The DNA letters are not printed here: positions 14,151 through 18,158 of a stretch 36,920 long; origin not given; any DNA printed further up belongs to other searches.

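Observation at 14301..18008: The DGR diversifies the extracellular tip of a transmembrane Ser/Thr kinase, giving a hypervariable receptor kinase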

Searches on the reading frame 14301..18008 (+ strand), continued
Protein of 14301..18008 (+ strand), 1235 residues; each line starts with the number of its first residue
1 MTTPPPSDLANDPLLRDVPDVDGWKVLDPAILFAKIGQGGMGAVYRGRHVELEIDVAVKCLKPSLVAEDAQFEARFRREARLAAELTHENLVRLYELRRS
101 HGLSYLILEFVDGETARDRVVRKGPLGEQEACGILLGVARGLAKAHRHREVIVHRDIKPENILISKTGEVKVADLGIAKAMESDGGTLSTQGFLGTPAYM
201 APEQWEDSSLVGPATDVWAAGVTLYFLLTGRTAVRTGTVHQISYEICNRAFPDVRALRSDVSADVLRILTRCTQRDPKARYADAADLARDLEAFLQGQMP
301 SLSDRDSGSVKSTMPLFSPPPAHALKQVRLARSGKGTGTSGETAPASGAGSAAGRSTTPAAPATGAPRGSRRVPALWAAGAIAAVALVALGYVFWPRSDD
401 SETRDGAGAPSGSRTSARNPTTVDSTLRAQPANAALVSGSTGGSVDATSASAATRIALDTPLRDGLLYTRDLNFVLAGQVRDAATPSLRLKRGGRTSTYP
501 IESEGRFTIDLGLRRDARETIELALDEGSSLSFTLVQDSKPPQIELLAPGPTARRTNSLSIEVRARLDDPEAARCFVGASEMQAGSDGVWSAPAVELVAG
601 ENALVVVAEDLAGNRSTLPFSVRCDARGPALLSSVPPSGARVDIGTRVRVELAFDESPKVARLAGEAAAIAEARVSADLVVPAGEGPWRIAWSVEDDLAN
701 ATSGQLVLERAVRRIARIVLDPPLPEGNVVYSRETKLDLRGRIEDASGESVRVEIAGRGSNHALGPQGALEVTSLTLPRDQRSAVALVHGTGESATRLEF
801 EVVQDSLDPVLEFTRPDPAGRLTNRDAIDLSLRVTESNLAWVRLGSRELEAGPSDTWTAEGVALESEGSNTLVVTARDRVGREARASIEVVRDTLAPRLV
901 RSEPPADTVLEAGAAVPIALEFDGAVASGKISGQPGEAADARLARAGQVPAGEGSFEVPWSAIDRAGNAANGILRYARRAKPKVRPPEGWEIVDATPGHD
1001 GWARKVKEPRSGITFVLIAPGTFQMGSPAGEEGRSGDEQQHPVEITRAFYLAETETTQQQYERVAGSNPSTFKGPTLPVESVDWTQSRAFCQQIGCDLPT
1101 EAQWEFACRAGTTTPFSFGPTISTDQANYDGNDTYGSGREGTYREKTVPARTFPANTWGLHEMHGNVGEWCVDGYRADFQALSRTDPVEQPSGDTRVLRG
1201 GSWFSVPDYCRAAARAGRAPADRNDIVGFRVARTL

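Call 41: find_encoding_contigs(protein=P0015, flank=6000, max_places=1)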
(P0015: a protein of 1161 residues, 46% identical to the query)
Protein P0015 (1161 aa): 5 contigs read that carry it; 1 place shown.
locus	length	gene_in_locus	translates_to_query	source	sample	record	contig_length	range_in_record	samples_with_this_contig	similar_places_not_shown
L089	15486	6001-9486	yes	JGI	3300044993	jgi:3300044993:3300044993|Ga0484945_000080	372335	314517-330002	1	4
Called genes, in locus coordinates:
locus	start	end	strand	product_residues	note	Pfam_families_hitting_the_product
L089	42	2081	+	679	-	-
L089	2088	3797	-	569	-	PF00883:Peptidase_M17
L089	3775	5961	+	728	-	PF00930:DPPIV_N, PF02129:Peptidase_S15, PF00326:Peptidase_S9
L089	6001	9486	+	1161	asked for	PF00069:Pkinase, PF07714:PK_Tyr_Ser-Thr, PF17936:Big_6 (faint), PF09136:Glucodextran_B (weak), PF03781:FGE-sulfatase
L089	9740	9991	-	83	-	-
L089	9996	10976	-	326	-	PF00941:FAD_binding_5, PF03450:CO_deh_flav_C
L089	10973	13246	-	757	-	PF01315:Ald_Xan_dh_C, PF02738:MoCoBD_1, PF20256:MoCoBD_2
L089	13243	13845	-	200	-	PF00111:Fer2 (weak), PF01799:Fer2_2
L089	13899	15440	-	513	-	PF13229:Beta_helix (faint)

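Call 70: search_protein_families(library=ncbifam, proteins=[window:14301-18005:+], max_evalue=0.001)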
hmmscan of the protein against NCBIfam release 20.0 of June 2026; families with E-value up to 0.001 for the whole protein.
window:14301-18005:+ (1235 aa): 17 families
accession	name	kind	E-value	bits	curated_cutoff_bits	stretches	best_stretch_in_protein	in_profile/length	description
NF033483.0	PknB_PASTA_kin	equivalog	1.4e-77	262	450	1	34-396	13-355/563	Stk1 family PASTA domain-containing Ser/Thr kinase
NF047741.1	antiphage_MADS6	equivalog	8e-37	127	460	2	123-301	293-467/612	methylation-associated defense system protein kinase MAD6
NF052427.1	StpK7MSMEG_1200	equivalog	1.8e-36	125.8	900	1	34-302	13-276/601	serine/threonine protein kinase StpK7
TIGR03903.1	TOMM_kin_cyc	equivalog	1.6e-34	119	705.75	1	55-293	5-246/1267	TOMM system kinase/cyclase fusion protein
NF009651.0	PRK13184.1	equivalog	5e-31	107.5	839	1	33-298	7-294/932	serine/threonine-protein kinase PknD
NF053615.1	SerThrKinAfsKStmc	equivalog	2.5e-26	92.6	1300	1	29-450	14-417/809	protein serine/threonine kinase AfsK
NF051459.1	pyoverdine_PvdO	equivalog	5.4e-25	88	500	1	1069-1235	110-280/280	dihydropyoverdine dehydrogenase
NF038150.1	lanthi_synth_IV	equivalog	1.1e-24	86.9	650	1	38-296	199-458/851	class IV lanthionine synthetase LanL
TIGR03525.2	GldK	equivalog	1.5e-22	80.5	350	1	1092-1234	252-406/408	T9SS ring complex lipoprotein PorK/GldK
NF033442.0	BREX_PglW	equivalog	3.8e-14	51.4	990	2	66-169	545-647/1391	BREX system serine/threonine kinase PglW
TIGR03440.2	egtB_TIGR03440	equivalog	4.2e-13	49.2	360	1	1075-1232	272-413/413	ergothioneine biosynthesis protein EgtB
NF038151.1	lanthi_synth_III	equivalog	3.6e-11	42.2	575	1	42-252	234-449/833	class III lanthionine synthetase LanKC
NF041186.1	SenA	equivalog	1.5e-10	41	420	1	1064-1232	259-381/382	selenoneine synthase SenA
NF043056.1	T4SS_LegK1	equivalog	4e-09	35.6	550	1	151-225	209-281/516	Dot/Icm T4SS effector kinase LegK1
TIGR03524.1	GldJ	equivalog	1.9e-06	26.8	458.2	0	1144-1177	334-367/559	gliding motility lipoprotein GldJ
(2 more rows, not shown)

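Call 71: search_protein_families(library=padloc, proteins=[window:14301-18005:+], max_evalue=0.001)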
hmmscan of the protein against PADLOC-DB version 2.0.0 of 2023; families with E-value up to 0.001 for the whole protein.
window:14301-18005:+ (1235 aa): 33 families (the best 25 are shown)
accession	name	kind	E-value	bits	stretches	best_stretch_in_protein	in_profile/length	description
PDLC04042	PD-T4-6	-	4e-73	244.6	1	34-302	15-280/292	-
PDLC04054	PD-T4-6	-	1.4e-72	243.1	1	33-346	15-325/347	-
PDLC04061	PD-T4-6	-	3.6e-69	232.6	1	34-432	22-415/510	-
PDLC04138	mad6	-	9.6e-68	227.6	1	32-307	55-326/659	mads_6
PDLC04053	PD-T4-6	-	1.8e-64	216.1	1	33-304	14-281/311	-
PDLC04043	PD-T4-6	-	2.4e-64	216.1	1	32-456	19-379/452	-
PDLC04040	PD-T4-6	-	1.9e-62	209.7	1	36-398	2-343/547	-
PDLC04060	PD-T4-6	-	2.9e-61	205.8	1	32-301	12-276/486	-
PDLC04047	PD-T4-6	-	7.6e-61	204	1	33-298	15-276/327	-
PDLC04039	PD-T4-6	-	5.9e-60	201.6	1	26-371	12-350/458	-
PDLC04052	PD-T4-6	-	2.2e-55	186.8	1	36-397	17-348/496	-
PDLC04057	PD-T4-6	-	3.5e-55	185.8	1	34-297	14-273/443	-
PDLC04064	PD-T4-6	-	2.4e-51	172.8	1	32-298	24-284/369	-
PDLC04050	PD-T4-6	-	3.3e-51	172.7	1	32-304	67-338/480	-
PDLC04048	PD-T4-6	-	1.6e-49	167.2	1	33-295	15-273/354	-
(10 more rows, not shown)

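Call 74: predict_structure(alignment_id=A6)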
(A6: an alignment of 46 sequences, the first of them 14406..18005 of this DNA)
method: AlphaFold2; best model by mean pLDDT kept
length: 1200 residues; sequences in the alignment: 46
mean_pLDDT: 83.9   pTM: 0.40
mean pLDDT of the five models: 83.9, 83.7, 83.6, 82.7, 82.6
residues with pLDDT >= 90: 746; 70-90: 262; 50-70: 49; < 50: 143
segments of 3 or more residues with pLDDT < 50: 147-155, 273-277, 297-349, 351-417, 677-680
pLDDT, mean of each block of 10 residues (from residue 1): 80 86 90 83 85 91 88 93 94 96 95 85 94 85 46 52 92 89 97 95 86 94 96 98 97 96 64 51 58 49 32 29 28 30 41 39 30 26 29 27 29 45 94 96 89 93 93 95 95 91 96 83 93 95 95 94 92 96 93 92 86 93 93 93 86 93 92 66 77 86 84 81 84 82 88 79 89 93 88 96 93 91 95 95 94 96 96 90 96 95 95 89 96 96 82 94 93 98 98 92 94 98 98 97 98 98 98 96 95 93 85 98 97 97 86 82 96 96 95 97
secondary structure, 60 per line:
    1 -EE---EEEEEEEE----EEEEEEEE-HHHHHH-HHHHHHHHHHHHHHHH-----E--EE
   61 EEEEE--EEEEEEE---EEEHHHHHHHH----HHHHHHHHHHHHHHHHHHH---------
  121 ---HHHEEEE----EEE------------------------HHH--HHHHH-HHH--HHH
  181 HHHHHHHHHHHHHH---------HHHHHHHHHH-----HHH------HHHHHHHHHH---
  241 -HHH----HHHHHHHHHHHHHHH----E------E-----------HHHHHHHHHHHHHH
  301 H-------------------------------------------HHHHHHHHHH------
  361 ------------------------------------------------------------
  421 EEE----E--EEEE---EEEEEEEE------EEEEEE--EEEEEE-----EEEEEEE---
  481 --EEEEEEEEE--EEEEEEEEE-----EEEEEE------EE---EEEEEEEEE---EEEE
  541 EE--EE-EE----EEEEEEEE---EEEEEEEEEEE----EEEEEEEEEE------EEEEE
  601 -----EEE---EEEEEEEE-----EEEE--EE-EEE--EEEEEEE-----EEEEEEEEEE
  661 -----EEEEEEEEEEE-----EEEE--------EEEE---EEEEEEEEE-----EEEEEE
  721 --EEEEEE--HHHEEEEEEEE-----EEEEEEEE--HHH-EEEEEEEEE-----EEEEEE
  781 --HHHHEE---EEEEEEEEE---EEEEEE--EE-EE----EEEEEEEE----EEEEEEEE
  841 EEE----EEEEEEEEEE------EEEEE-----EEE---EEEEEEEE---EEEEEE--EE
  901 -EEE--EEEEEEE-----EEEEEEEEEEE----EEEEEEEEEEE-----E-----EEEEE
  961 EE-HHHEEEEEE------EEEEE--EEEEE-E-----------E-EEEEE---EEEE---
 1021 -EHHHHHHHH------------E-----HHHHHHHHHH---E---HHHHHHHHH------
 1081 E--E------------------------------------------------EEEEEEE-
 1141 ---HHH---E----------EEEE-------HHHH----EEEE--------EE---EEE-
elements in order (helices of 4 or more, strands of 3 or more residues): E7-14 E19-26 H28-33 H35-50 E59-65 E68-74 E78-80 H81-88 H93-111 E127-130 E135-137 H167-171 H178-194 H204-213 H228-237 H249-263 H287-301 H345-354 E421-423 E431-434 E438-445 E452-457 E460-465 E471-477 E483-491 E494-502 E508-513 E525-533 E537-542 E554-561 E565-575 E580-589 E596-600 E606-608 E612-619 E625-628 E634-636 E639-645 E651-660 E666-676 E682-685 E694-697 E701-709 E715-720 E723-728 E734-741 E747-754 E761-769 E775-780 H783-786 E792-800 E804-809 E821-828 E833-843 E848-857 E864-868 E874-876 E880-887 E891-896 E902-904 E907-913 E919-929 E934-944 E956-962 E967-972 E979-983 E986-990 E1006-1010 E1014-1017 H1023-1030 H1049-1058 H1066-1074 E1133-1139 E1161-1164 H1172-1175 E1180-1183 E1197-1199
